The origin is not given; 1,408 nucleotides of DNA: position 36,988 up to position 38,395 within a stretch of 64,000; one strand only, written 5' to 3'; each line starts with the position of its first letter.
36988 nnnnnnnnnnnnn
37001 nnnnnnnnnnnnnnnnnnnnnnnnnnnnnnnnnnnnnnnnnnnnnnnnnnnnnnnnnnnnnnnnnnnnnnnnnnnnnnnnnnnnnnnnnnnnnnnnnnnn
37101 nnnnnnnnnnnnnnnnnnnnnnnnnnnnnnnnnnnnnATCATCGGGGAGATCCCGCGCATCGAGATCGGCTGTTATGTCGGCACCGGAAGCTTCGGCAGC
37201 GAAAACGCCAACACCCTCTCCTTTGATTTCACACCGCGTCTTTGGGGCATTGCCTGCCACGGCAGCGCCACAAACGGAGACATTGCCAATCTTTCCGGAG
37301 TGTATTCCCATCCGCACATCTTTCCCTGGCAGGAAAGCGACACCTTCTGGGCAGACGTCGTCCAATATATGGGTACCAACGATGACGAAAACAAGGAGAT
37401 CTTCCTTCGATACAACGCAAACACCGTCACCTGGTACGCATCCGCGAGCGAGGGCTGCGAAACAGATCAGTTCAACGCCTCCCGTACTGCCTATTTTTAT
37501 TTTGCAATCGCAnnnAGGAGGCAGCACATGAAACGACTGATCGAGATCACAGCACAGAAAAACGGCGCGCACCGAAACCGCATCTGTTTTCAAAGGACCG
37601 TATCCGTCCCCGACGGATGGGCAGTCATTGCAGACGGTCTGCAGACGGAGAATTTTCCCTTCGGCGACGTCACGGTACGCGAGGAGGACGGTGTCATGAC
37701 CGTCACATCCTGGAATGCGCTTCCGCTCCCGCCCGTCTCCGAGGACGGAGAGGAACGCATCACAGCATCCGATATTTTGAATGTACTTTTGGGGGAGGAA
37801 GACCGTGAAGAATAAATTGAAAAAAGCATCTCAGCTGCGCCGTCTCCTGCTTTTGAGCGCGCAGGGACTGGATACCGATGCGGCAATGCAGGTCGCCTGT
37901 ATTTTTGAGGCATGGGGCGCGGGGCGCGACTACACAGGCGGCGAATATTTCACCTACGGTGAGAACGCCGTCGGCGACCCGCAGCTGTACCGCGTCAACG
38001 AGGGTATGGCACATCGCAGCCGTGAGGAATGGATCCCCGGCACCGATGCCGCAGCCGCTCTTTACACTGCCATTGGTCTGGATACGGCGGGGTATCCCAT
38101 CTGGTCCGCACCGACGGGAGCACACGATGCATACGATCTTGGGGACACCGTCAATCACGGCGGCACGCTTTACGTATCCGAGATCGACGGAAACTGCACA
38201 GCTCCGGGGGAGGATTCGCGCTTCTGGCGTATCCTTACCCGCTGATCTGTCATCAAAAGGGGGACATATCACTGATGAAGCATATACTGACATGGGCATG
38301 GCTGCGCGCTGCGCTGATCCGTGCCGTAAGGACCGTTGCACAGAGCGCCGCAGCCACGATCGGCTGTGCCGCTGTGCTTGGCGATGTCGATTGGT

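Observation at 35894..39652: Orphan tail-fibre / holin / endolysin block with no other phage genes, behind a consensus housekeeping-type promoter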

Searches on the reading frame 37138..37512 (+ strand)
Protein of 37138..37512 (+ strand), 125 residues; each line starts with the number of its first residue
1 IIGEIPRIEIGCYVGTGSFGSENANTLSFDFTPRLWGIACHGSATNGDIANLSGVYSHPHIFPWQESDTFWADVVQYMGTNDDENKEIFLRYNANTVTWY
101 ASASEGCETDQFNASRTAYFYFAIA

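Call 64: predict_structure(alignment_id=A4)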
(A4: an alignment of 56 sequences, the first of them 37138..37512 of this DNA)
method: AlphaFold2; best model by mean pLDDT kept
length: 125 residues; sequences in the alignment: 56
mean_pLDDT: 82.0   pTM: 0.76
mean pLDDT of the five models: 82.0, 81.1, 79.6, 79.5, 78.8
residues with pLDDT >= 90: 66; 70-90: 23; 50-70: 33; < 50: 3
segments of 3 or more residues with pLDDT < 50: none
pLDDT, mean of each block of 10 residues (from residue 1): 81 94 96 94 63 64 82 63 78 94 75 92 97
secondary structure, 60 per line:
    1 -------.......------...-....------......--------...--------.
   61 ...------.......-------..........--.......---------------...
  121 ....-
elements in order: E8-14 E25-28 E35-40 E60-63 E70-76 E84-93 E96-102 E118-124

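Call 68: fold_search(model_id=the predicted structure, library=viral)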
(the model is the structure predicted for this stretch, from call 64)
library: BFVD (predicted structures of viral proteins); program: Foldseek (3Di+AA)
matches with E <= 10: 823; with E <= 0.001: 5
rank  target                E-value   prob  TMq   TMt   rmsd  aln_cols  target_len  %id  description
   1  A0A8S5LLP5            6.7e-08  1.00  0.68  0.13   3.5       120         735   28  Interferon alpha/beta receptor 1, Interferon I interferon signaling complex [Siphoviridae sp. ctvok7]
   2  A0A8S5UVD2            4.7e-07  1.00  0.67  0.27   2.9       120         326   25  Tail fiber protein [Siphoviridae sp. ctwfx1]
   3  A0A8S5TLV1            1.1e-06  1.00  0.55  0.15  10.7       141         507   21  Uncharacterized protein [Podoviridae sp. ctO1718]
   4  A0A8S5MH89            4.6e-05  1.00  0.59  0.41   4.4       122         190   21  Tail fiber protein [Myoviridae sp. cthmz15]
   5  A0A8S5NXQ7            2.1e-04  1.00  0.64  0.17   3.5       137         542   21  Uncharacterized protein [Siphoviridae sp. ctobd83]
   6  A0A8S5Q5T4            1.5e-03  1.00  0.40  0.08   5.3       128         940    8  Uncharacterized protein [Phage sp. ctIHi3]
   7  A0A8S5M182            2.0e-03  1.00  0.48  0.47   8.7       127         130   13  Uncharacterized protein [Siphoviridae sp. ctX926]
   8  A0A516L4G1            2.6e-03  1.00  0.41  0.44  12.4       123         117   23  (no name in the UniProt tables at hand)
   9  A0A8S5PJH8            3.5e-03  1.00  0.49  0.29   4.8       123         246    8  Tail protein [Siphoviridae sp. ctUGQ45]
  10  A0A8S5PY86            5.1e-03  1.00  0.49  0.45   5.9       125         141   13  Uncharacterized protein [Myoviridae sp. ctWiL39]
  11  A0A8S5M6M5            9.4e-03  1.00  0.41  0.47   6.3       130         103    8  Uncharacterized protein [Siphoviridae sp. ct73V17]
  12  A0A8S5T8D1            9.4e-03  0.84  0.31  0.27   8.3       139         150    9  Uncharacterized protein [Podoviridae sp. ctU557]
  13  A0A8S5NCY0            1.3e-02  0.99  0.48  0.34   6.9       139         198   14  Uncharacterized protein [Siphoviridae sp. ctdLA8]
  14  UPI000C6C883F         1.4e-02  0.97  0.41  0.24   6.4       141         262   15  (no name look-up for this kind of identifier)
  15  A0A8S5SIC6            1.4e-02  0.82  0.36  0.25   7.1       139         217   13  Uncharacterized protein [Phage sp. ctqZP6]
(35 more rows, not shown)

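Call 69: fold_search(model_id=the predicted structure, library=pdb)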
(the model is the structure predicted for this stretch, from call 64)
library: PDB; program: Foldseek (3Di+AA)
matches with E <= 10: 578; with E <= 0.001: 0
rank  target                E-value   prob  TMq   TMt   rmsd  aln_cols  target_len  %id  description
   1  9euf_5                4.9e-03  0.99  0.44  0.16   6.2       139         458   14  Cryo-EM structure of Staphylococcus aureus bacteriophage phi812 baseplate in the pre-contraction state - complete (released 2025-04-09)
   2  5m9f_C                8.6e-03  0.99  0.41  0.28   6.7       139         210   14  Structure of the two C-terminal domains of bacteriophage K gp144 (released 2017-12-20)
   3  5m9f_A                1.2e-02  0.98  0.43  0.29   6.5       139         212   14  Structure of the two C-terminal domains of bacteriophage K gp144 (released 2017-12-20)
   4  3vn4_A                9.8e-02  0.23  0.24  0.10  16.1       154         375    8  Crystal structure of the exosite-containing fragment of human ADAMTS13 (P475S mutant) (released 2012-12-26)
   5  3ghm_A                1.6e-01  0.12  0.20  0.09  16.6       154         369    9  Crystal structure of the exosite-containing fragment of human ADAMTS13 (form-1) (released 2009-10-27)
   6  9lkl_I                2.4e-01  0.15  0.22  0.19  15.9       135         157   12  Cryo-EM map of C1ql1-gC1q hexamer and BAI3-eCUB complex (released 2025-12-17)
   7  6f39_B                3.0e-01  0.15  0.26  0.16  10.7       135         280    8  C1r homodimer CUB1-EGF-CUB2 (released 2018-01-24)
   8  9g7g_O                3.1e-01  0.20  0.26  0.17  12.5       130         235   11  Structure of the clippase PaJOS from Pigmentiphaga aceris (released 2025-04-23)
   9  4d1g_A                3.3e-01  0.11  0.21  0.24  14.9       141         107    6  Crystal structure of the fiber head domain of the Atadenovirus snake adenovirus 1, native, second P212121 crystal form (released 2014-12-17)
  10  7x30_b                4.1e-01  0.33  0.37  0.14   7.3       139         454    9  Capsid structure of Staphylococcus jumbo bacteriophage S6 (released 2023-12-06)
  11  5j0f_A                4.1e-01  0.20  0.30  0.31   7.4       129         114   10  Monomeric Human Cu,Zn Superoxide dismutase, loops IV and VII deleted, apo form, circular permutant P4/5 (released 2017-02-01)
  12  9cc7_E                4.1e-01  0.06  0.14  0.12  15.8       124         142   10  Bacteriophage PhiTE extended connector complex (released 2025-04-16)
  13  7ozj_B                4.6e-01  0.15  0.29  0.23  17.7       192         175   12  CryoEM structure of human enterovirus 70 empty particle (released 2022-07-13)
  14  4ue0_A                5.5e-01  0.23  0.31  0.33   6.4       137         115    7  Structure of the bovine atadenovirus type 4 fibre head protein (released 2015-06-03)
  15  7pe1_A                5.5e-01  0.16  0.31  0.27  10.9       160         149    7  Cryo-EM structure of BMV-derived VLP expressed in E. coli and assembled in the presence of tRNA (tVLP) (released 2022-03-02)
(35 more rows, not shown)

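Call 105: search_protein_families(library=phrogs, proteins=[window:37138-37512:+], max_evalue=1)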
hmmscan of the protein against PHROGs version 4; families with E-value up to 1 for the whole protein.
window:37138-37512:+ (125 aa): 0 families

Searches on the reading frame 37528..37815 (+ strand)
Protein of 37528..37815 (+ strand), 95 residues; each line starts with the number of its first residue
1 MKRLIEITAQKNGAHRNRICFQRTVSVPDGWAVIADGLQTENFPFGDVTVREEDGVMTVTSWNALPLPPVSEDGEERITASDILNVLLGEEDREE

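Call 7: search_protein_families(library=pfam, proteins=[window:37528-37815:+], max_evalue=0.01)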
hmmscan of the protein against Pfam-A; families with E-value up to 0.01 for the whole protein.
window:37528-37815:+ (95 aa): 0 families

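Call 8: search_protein_families(library=phrogs, proteins=[window:37528-37815:+], max_evalue=0.01)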
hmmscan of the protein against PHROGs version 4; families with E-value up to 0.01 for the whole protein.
window:37528-37815:+ (95 aa): 0 families

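Call 30: search_protein_families(library=pfam, proteins=[window:37528-37815:+], max_evalue=10)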
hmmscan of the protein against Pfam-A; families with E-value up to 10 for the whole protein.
window:37528-37815:+ (95 aa): 2 families
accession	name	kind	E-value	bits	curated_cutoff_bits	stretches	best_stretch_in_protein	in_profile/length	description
PF16534.11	ULD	-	0.12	13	27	1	49-85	63-97/109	Ubiquitin-like oligomerisation domain of SATB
PF09585.15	Lin0512_fam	-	0.12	12.8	23.4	1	14-66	46-96/114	Conserved hypothetical protein (Lin0512_fam)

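Call 86: search_protein_families(library=padloc, proteins=[window:37528-37815:+], max_evalue=0.01)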
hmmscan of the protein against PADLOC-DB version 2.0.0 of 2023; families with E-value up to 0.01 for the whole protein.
window:37528-37815:+ (95 aa): 0 families

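Call 95: search_solved_structures(query=window:37528-37815:+, max_evalue=10)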
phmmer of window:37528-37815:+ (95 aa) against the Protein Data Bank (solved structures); distinct sequences matched with E-value up to 10: 4.
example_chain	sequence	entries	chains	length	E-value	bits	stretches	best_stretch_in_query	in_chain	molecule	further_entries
8sg0_A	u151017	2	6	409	0.18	15.3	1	19-93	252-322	GDP-mannose 3,5-epimerase | GDP-mannose 3,5 epimerase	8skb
4mpz_A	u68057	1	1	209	0.61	13.6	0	34-60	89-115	Sas-4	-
4tl5_A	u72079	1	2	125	0.85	13.1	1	27-82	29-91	Transthyretin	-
4by2_A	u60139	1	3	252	1.3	12.6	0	34-60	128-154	ANASTRAL SPINDLE 2, SAS 4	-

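Call 105: search_protein_families(library=phrogs, proteins=[window:37528-37815:+], max_evalue=1)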
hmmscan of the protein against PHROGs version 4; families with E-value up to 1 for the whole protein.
window:37528-37815:+ (95 aa): 3 families
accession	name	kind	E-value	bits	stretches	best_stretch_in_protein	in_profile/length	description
phrog_4414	-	unknown function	0.12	13.2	1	14-87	44-112/183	-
phrog_32158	-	unknown function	0.13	12.7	1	39-94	100-152/221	-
phrog_924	-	unknown function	0.17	12.5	1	33-79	123-160/267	-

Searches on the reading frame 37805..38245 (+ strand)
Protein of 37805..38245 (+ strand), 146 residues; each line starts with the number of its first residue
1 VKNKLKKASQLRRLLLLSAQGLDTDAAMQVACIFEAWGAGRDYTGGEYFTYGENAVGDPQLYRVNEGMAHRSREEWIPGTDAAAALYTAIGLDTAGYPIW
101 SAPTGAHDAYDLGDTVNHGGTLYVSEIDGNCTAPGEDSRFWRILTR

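Call 7: search_protein_families(library=pfam, proteins=[window:37805-38245:+], max_evalue=0.01)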
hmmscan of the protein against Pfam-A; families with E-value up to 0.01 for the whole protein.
window:37805-38245:+ (146 aa): 1 family
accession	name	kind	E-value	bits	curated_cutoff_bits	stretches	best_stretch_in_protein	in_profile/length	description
PF02839.19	CBM_5_12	-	0.0021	18.5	26.2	0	106-124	4-22/44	Carbohydrate-binding module family 5/12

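Call 8: search_protein_families(library=phrogs, proteins=[window:37805-38245:+], max_evalue=0.01)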
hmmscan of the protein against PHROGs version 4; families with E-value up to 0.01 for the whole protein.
window:37805-38245:+ (146 aa): 4 families
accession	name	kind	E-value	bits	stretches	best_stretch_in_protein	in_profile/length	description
phrog_27545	-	unknown function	2.5e-09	38.5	1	6-130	4-122/146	-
phrog_30034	-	unknown function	2.1e-08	35.2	1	16-130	131-244/263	-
phrog_26622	-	tail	0.00061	19.4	1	92-143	71-125/691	tail fiber protein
phrog_18593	-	unknown function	0.0011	20.1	1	70-135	52-117/188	-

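Call 19: find_related_loci(query=window:37805-38245:+, collection=viral_contigs, flank=10000)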
Query window:37805-38245:+ (146 aa) in viral_contigs; peptide patterns used: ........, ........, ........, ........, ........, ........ (x = any residue, [..] = any of these).
5 stretches matched a pattern, but none encodes a relative of the query by tblastn (E <= 1e-3).

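Call 30: search_protein_families(library=pfam, proteins=[window:37805-38245:+], max_evalue=10)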
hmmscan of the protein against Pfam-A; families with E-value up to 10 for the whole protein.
window:37805-38245:+ (146 aa): 1 family
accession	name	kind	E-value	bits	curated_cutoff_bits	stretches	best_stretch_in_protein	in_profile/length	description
PF02839.19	CBM_5_12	-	0.0021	18.5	26.2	1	106-124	4-22/44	Carbohydrate-binding module family 5/12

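Call 86: search_protein_families(library=padloc, proteins=[window:37805-38245:+], max_evalue=0.01)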
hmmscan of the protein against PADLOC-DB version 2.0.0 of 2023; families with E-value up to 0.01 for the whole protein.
window:37805-38245:+ (146 aa): 0 families

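Call 87: search_dna_similar(query=window:37805-38245:+, collection=phages, mode=protein, max_evalue=0.001, max_rows=15)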
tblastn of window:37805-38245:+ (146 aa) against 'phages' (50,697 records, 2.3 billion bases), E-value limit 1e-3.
Records with a match: 10; places in all: 10; records where one place covers at least 80% of the query: 3.
Best place of each record, by identity: <60% 10.
By first word of the organism name: Bacteriophage 4; Streptococcus 2; Acutalibacter 1; Aerococcus 1; phage 1; Brevibacterium 1.
By host as written in the record: - 6; Acutalibacter muris 1; Streptococcus parauberis SRR067675 1; Streptococcus parauberis NCFD_2020 1; Aerococcus viridans AV-X1 1.
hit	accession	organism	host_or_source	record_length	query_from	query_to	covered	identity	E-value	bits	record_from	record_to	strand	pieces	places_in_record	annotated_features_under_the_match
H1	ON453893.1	Acutalibacter phage Fontainebleau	Acutalibacter muris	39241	25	143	82%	43.7%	1e-25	106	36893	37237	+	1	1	hypothetical protein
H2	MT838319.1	Bacteriophage sp.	human fecal samples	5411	57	134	53%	56.4%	2e-18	86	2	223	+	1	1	record has no annotation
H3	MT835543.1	Bacteriophage sp.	human fecal samples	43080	21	135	79%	34.8%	1e-10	64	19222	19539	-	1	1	record has no annotation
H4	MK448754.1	Streptococcus phage Javan411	Streptococcus parauberis SRR067675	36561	22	142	83%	32.8%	6e-10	62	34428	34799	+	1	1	hypothetical protein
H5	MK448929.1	Streptococcus phage Javan400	Streptococcus parauberis NCFD_2020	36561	22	142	83%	32.8%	6e-10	62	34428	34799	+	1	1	hypothetical protein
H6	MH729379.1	Aerococcus phage vB_AviM_AVP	Aerococcus viridans AV-X1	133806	30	144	79%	32.2%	4e-8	56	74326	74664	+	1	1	hypothetical protein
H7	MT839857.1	Bacteriophage sp.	human fecal samples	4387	22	135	78%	32.5%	5e-9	59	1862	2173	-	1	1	record has no annotation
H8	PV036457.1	phage IMGVR 15682261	human feces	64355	37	135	68%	31.3%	2e-7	54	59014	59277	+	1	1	hypothetical protein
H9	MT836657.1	Bacteriophage sp.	human fecal samples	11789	82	135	37%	42.6%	2e-5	48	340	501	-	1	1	record has no annotation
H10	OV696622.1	Brevibacterium phage Rousseau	French washed-rind cheese surface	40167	98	144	32%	46.8%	2e-4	46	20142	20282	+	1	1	Hypothetical protein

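Call 89: get_annotated_region(hit=H1, flank=9000)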
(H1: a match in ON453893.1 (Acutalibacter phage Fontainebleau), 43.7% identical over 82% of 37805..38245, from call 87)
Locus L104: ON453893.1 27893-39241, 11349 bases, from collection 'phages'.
description: Acutalibacter phage Fontainebleau, complete genome.
organism: Acutalibacter phage Fontainebleau (NCBI taxid 2951965)
taxonomy: Viruses
host: Acutalibacter muris; source: feces; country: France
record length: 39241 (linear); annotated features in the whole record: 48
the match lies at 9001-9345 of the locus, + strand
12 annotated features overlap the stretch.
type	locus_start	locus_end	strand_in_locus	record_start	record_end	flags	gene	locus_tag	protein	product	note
CDS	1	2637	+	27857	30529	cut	-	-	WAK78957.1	tail length tape measure protein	rasttk_feature_creation_tool=/opt/patric-common/ runtime/bin/phanotate version 1.5.0; HHpred against PHROGS v3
CDS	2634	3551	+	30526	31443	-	-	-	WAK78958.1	minor tail protein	rasttk_feature_creation_tool=/opt/patric-common/ runtime/bin/phanotate version 1.5.0; HHpred against PHROGS v3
CDS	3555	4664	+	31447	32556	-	-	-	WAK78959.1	minor tail protein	rasttk_feature_creation_tool=/opt/patric-common/ runtime/bin/phanotate version 1.5.0; HHpred against PHROGS v3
CDS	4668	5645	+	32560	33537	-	-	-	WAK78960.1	head protein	rasttk_feature_creation_tool=/opt/patric-common/ runtime/bin/phanotate version 1.5.0; HHpred against PHROGS v3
CDS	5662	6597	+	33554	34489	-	-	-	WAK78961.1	hypothetical protein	rasttk_feature_creation_tool=/opt/patric-common/ runtime/bin/phanotate version 1.5.0; ...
CDS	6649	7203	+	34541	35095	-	-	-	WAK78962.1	hypothetical protein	rasttk_feature_creation_tool=/opt/patric-common/ runtime/bin/phanotate version 1.5.0; ...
CDS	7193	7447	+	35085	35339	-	-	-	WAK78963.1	hypothetical protein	rasttk_feature_creation_tool=/opt/patric-common/ runtime/bin/phanotate version 1.5.0; ...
CDS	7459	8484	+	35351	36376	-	-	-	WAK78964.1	reverse transcriptase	rasttk_feature_creation_tool=/opt/patric-common/ runtime/bin/phanotate version 1.5.0; HHpred against PHROGS v3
CDS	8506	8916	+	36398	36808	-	-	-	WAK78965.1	hypothetical protein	rasttk_feature_creation_tool=/opt/patric-common/ runtime/bin/phanotate version 1.5.0; ...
CDS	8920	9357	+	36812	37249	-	-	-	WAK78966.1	hypothetical protein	rasttk_feature_creation_tool=/opt/patric-common/ runtime/bin/phanotate version 1.5.0; ...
CDS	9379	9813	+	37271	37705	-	-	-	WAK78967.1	holin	rasttk_feature_creation_tool=/opt/patric-common/ runtime/bin/phanotate version 1.5.0; HHpred against PHROGS v3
CDS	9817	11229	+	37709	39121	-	-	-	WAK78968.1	N-acetylmuramoyl-L-alanine amidase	rasttk_feature_creation_tool=/opt/patric-common/ runtime/bin/phanotate version 1.5.0; HHpred against PHROGS v3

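Call 96: search_solved_structures(query=window:37805-38245:+, max_evalue=1, show_alignments=1)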
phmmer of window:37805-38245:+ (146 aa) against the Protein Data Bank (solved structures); distinct sequences matched with E-value up to 1: 0.
